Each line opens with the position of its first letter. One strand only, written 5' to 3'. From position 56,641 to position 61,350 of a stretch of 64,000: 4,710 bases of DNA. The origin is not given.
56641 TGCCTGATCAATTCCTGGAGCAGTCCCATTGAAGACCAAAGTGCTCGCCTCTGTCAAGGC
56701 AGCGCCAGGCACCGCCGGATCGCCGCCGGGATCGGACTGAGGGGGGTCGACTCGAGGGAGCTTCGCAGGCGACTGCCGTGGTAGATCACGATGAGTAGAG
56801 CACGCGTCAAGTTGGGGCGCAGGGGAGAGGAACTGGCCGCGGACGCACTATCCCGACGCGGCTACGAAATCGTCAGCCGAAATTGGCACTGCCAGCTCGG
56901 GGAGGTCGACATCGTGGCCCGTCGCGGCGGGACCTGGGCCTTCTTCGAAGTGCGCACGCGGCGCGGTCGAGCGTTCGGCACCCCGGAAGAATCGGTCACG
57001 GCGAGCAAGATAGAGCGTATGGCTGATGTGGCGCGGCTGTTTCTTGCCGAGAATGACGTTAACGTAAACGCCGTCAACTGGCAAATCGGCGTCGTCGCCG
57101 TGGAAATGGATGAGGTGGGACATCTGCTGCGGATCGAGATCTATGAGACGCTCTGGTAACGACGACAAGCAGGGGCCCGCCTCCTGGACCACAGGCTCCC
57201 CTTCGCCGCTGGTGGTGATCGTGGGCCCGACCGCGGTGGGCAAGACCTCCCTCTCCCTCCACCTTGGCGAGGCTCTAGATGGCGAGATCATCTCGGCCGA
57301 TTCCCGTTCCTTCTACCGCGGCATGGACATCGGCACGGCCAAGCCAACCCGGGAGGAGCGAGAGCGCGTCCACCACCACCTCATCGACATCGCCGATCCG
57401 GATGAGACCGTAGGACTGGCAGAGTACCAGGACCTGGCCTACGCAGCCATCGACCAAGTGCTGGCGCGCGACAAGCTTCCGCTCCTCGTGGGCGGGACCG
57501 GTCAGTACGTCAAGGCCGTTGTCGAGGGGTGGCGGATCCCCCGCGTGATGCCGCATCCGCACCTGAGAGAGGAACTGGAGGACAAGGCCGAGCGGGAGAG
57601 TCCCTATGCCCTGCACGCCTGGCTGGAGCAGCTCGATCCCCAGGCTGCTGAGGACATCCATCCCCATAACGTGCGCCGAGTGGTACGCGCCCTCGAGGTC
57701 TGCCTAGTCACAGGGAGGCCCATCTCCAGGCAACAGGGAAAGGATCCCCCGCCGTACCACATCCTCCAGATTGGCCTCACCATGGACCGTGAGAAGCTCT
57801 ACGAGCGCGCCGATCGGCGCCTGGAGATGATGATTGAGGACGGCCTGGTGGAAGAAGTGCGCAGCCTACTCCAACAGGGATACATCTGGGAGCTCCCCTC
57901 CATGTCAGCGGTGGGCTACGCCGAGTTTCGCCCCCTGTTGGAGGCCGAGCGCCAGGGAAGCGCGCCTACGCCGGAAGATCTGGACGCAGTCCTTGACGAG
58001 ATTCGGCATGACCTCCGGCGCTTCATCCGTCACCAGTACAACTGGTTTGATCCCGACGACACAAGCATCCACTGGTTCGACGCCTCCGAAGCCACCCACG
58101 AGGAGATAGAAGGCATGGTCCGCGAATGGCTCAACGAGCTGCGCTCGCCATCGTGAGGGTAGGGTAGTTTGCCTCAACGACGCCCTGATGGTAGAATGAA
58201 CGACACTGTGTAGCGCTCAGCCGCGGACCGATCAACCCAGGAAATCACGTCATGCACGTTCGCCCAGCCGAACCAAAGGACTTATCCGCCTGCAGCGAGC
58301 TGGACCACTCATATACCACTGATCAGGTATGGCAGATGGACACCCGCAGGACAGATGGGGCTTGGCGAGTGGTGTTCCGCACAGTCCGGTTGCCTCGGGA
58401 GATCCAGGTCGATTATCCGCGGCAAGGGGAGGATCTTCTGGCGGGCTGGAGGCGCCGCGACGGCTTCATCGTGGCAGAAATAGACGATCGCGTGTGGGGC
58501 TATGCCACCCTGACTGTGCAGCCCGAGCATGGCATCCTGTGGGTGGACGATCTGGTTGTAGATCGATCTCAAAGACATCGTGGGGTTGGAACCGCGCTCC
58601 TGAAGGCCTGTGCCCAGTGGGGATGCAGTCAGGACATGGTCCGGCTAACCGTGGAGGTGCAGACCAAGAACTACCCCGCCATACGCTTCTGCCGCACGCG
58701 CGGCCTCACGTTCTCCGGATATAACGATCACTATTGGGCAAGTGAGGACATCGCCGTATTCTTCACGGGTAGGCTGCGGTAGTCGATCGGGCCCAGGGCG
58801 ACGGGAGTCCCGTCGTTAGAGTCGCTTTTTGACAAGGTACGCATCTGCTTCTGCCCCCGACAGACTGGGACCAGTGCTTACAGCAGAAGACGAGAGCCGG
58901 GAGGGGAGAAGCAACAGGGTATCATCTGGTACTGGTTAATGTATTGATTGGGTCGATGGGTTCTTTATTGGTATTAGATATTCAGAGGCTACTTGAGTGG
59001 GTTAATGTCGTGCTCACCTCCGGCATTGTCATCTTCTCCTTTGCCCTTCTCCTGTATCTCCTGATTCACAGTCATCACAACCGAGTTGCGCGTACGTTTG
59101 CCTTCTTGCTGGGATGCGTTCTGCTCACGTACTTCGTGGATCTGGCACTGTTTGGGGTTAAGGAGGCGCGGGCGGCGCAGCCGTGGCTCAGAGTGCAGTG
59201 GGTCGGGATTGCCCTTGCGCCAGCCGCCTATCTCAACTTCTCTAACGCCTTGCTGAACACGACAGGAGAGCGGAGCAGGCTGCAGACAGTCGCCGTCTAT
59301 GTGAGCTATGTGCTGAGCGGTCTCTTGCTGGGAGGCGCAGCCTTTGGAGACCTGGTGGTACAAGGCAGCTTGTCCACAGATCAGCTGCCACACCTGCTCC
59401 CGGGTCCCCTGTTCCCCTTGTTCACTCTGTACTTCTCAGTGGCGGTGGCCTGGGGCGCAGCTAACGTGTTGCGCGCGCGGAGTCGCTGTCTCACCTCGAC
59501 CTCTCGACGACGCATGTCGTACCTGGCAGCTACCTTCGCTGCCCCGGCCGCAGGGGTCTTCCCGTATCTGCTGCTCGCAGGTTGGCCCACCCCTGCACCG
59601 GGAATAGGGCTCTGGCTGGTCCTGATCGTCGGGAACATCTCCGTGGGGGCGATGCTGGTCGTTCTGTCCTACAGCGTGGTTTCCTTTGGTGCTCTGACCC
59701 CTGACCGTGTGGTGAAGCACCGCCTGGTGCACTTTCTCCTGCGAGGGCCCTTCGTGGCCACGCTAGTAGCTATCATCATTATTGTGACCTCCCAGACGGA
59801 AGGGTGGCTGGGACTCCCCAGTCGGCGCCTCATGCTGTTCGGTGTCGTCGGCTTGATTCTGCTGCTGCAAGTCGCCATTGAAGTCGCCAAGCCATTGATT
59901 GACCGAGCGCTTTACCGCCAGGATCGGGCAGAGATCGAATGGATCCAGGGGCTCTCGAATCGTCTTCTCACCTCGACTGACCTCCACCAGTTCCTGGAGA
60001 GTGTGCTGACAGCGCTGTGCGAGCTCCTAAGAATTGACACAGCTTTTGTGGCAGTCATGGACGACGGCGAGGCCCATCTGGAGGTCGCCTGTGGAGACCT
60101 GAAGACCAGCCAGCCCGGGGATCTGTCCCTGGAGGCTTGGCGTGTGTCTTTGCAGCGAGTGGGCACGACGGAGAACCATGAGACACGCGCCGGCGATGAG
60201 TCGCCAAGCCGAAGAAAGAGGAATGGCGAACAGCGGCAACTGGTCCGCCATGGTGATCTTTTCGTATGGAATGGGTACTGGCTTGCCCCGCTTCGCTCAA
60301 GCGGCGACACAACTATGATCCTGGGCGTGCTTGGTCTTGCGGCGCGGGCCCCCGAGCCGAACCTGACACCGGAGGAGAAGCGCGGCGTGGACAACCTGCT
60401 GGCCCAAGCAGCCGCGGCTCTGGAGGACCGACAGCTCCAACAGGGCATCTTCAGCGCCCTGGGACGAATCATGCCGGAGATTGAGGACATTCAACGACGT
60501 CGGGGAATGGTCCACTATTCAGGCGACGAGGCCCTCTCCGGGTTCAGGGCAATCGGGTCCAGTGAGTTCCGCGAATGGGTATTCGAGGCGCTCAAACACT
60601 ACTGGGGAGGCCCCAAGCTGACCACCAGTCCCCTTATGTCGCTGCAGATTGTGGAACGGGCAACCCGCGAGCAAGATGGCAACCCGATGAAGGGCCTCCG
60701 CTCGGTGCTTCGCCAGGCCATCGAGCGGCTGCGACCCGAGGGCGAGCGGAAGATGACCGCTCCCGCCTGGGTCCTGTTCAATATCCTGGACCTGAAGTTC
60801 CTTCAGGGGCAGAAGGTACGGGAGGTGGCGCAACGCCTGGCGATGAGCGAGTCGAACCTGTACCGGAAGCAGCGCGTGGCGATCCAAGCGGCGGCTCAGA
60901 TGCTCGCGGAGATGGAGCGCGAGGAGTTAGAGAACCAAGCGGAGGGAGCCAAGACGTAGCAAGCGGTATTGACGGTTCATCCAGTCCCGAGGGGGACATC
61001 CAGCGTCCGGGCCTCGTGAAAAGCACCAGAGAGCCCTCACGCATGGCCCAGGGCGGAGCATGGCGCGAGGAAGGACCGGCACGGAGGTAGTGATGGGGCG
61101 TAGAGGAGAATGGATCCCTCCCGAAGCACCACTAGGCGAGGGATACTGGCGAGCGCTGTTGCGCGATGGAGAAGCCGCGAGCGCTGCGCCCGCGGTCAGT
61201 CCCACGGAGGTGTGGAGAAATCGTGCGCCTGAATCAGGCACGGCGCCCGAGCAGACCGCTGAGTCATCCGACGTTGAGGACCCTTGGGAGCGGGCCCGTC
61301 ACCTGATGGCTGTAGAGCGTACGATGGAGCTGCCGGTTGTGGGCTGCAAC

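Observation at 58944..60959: Unusual one-component membrane regulator: 7-8 TM sensor + GAF-like domain + sigma-70 region-4-type HTH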

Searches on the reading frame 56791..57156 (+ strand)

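Call 17: search_protein_families(library=pfam, proteins=[window:56791-57156:+], max_evalue=0.001)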
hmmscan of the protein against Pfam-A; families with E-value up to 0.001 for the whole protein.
window:56791-57156:+ (122 aa): 2 families
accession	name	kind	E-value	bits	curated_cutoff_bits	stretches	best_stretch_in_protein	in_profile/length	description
PF02021.23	UPF0102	-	6.1e-25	87.8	23.6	1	12-103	1-79/80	Uncharacterised protein family UPF0102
PF08378.17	NERD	-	0.00034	21.5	22.1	1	9-71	2-71/111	Nuclease-related domain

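Call 54: search_protein_families(library=ncbifam, proteins=[window:56791-57156:+], max_evalue=0.01)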
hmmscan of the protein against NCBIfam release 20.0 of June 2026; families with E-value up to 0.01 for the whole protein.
window:56791-57156:+ (122 aa): 23 families
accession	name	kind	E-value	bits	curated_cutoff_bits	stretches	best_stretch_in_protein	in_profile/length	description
NF009154.0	PRK12497.3-3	equivalog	3.3e-32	111.1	109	1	2-117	6-118/123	YraN family protein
NF011271.0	PRK14678.1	equivalog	1.1e-28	99.6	172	1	1-106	1-102/120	hypothetical protein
NF009150.0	PRK12497.1-3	equivalog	4.6e-24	84.8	81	1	4-108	4-107/118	YraN family protein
NF011274.0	PRK14681.1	equivalog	1.5e-21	76.9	207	1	7-107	44-145/158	hypothetical protein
NF011268.0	PRK14675.1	equivalog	7e-21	74.5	180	1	6-107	10-109/127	hypothetical protein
NF009152.0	PRK12497.2-4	equivalog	1.4e-20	73.5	111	1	5-112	7-109/114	YraN family protein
NF009153.0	PRK12497.3-1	equivalog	2e-20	73.2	171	1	3-106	7-110/125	YraN family protein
NF011273.0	PRK14680.1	equivalog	1e-19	70.8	199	1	2-99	2-99/134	hypothetical protein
TIGR00252.1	TIGR00252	hypoth_equivalog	5e-19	68.5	69.05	1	6-104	7-105/123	YraN family protein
NF009151.0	PRK12497.1-5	equivalog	1.9e-16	60.5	124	1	4-104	12-109/126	YraN family protein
NF011280.0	PRK14688.1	equivalog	2.9e-15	56.3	230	1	1-106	1-104/121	hypothetical protein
NF011270.0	PRK14677.1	equivalog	1.3e-14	54.4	124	1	11-115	6-105/108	hypothetical protein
NF011279.0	PRK14687.1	equivalog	1.7e-12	47.5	212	1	8-89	32-118/173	hypothetical protein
NF011267.0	PRK14674.1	equivalog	1.2e-11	44.8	232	1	7-86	6-85/133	hypothetical protein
NF011281.0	PRK14689.1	equivalog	1.7e-11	44.2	122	1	7-101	9-103/128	hypothetical protein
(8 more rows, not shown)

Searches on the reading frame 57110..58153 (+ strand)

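Call 17: search_protein_families(library=pfam, proteins=[window:57110-58153:+], max_evalue=0.001)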
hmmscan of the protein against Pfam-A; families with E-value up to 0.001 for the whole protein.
window:57110-58153:+ (348 aa): 5 families
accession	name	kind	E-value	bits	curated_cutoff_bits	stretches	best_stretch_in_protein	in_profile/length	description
PF01715.23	IPPT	-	1.2e-78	264.6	23.6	1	68-313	2-240/243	IPP transferase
PF13191.12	AAA_16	-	0.00029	21.8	32.6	0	28-114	21-102/167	AAA ATPase domain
PF13238.12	AAA_18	-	0.00047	21.1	29.4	0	35-97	1-65/128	AAA domain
PF13671.12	AAA_33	-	0.00052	20.8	27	0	34-95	1-63/143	AAA domain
PF01745.22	IPT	-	0.00098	19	20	0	35-89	4-58/233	Isopentenyl transferase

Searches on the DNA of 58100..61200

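Call 64: search_rna_families(source=window, start=58100, end=61200, threshold=evalue, max_evalue=1)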
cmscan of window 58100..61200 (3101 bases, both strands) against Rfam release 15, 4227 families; matches with E-value up to 1: 0.
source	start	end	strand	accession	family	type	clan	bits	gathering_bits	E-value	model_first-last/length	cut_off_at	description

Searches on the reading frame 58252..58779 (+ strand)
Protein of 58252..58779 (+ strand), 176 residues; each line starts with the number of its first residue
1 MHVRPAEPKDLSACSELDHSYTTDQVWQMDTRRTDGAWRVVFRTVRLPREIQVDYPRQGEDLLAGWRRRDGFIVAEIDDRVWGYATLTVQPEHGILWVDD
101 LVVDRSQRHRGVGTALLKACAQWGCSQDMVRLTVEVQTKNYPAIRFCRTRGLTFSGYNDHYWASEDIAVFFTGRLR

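Call 17: search_protein_families(library=pfam, proteins=[window:58252-58779:+], max_evalue=0.001)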
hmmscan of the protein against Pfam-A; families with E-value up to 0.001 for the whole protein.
window:58252-58779:+ (176 aa): 5 families
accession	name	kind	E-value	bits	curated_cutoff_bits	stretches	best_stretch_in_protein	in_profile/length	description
PF00583.31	Acetyltransf_1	-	9.7e-17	61.8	20.7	1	53-151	14-115/116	Acetyltransferase (GNAT) family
PF13508.13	Acetyltransf_7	-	1.4e-10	41.9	27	1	70-148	3-78/84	Acetyltransferase (GNAT) domain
PF13673.13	Acetyltransf_10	-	1.3e-06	28.9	23.6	1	72-151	33-106/128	Acetyltransferase (GNAT) domain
PF13420.13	Acetyltransf_4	-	9.1e-05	23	24.3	1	72-156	52-138/155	Acetyltransferase (GNAT) domain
PF12568.14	PanZ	-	0.00045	20.1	22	1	55-119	22-85/128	Acetyltransferase (GNAT) domain, PanZ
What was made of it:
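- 58252..58782 (+): GNAT acetyltransferase gene directly upstream; the conserved partner and probably the first gene of the transcription unit. Pfam Acetyltransf_1 E=1e-16 (call 17).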

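Call 54: search_protein_families(library=ncbifam, proteins=[window:58252-58779:+], max_evalue=0.01)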
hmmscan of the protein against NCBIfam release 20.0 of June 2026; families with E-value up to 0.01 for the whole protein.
window:58252-58779:+ (176 aa): 19 families
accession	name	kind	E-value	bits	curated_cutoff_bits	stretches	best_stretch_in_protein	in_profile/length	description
NF000487.1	stat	exception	2.6e-11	43.4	420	1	3-160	11-169/189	streptothricin N-acetyltransferase STAT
TIGR01575.1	rimI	equivalog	1.2e-10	41.6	86.4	1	67-164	29-124/132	ribosomal protein S18-alanine N-acetyltransferase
NF000359.1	sat3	exception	3.5e-07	30.4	360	1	72-161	73-161/180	streptothricin N-acetyltransferase Sat3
NF008212.0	PRK10975.1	equivalog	7.5e-07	29.2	219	1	74-155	143-223/232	dTDP-4-amino-4,6-dideoxy-D-galactose acyltransferase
NF002959.0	PRK03624.1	equivalog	1.6e-05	24.6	124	1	70-149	49-126/147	GNAT family acetyltransferase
NF000358.1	sat2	exception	2.2e-05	24.3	360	1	96-158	84-146/174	streptothricin N-acetyltransferase Sat2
NF040503.1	resist_ArsN1a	equivalog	3.6e-05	23.6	170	1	69-155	47-136/159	arsinothricin resistance N-acetyltransferase ArsN1 family A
NF043067.1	AAC_6p_group_E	equivalog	7.8e-05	22.6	140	1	95-149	70-124/140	aminoglycoside 6'-N-acetyltransferase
NF007527.0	PRK10140.1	equivalog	0.00013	21.8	236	1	73-162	54-146/162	N-acetyltransferase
NF038102.1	AAC_6p_III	exception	0.00015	21.9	305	1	36-140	19-129/156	tobramycin N-acetyltransferase AAC(6')-III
NF000482.1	AAC_3_XI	exception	0.00028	20.7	300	1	68-153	46-133/148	aminoglycoside N-acetyltransferase AAC(3)-XI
NF049894.1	CG3035_N_ac_Glu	equivalog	0.00039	19.7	280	1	97-153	232-290/300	N-acetylglutamate synthase, CG3035 family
TIGR02382.1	wecD_rffC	equivalog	0.0006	19.4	195.1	1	72-154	101-182/191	dTDP-4-amino-4,6-dideoxy-D-galactose acyltransferase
NF000360.1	sat4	exception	0.0013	18.8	380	1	95-160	96-161/180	streptothricin N-acetyltransferase Sat4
NF007853.0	PRK10562.1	equivalog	0.0026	18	125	1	98-155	71-123/146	N-acetyltransferase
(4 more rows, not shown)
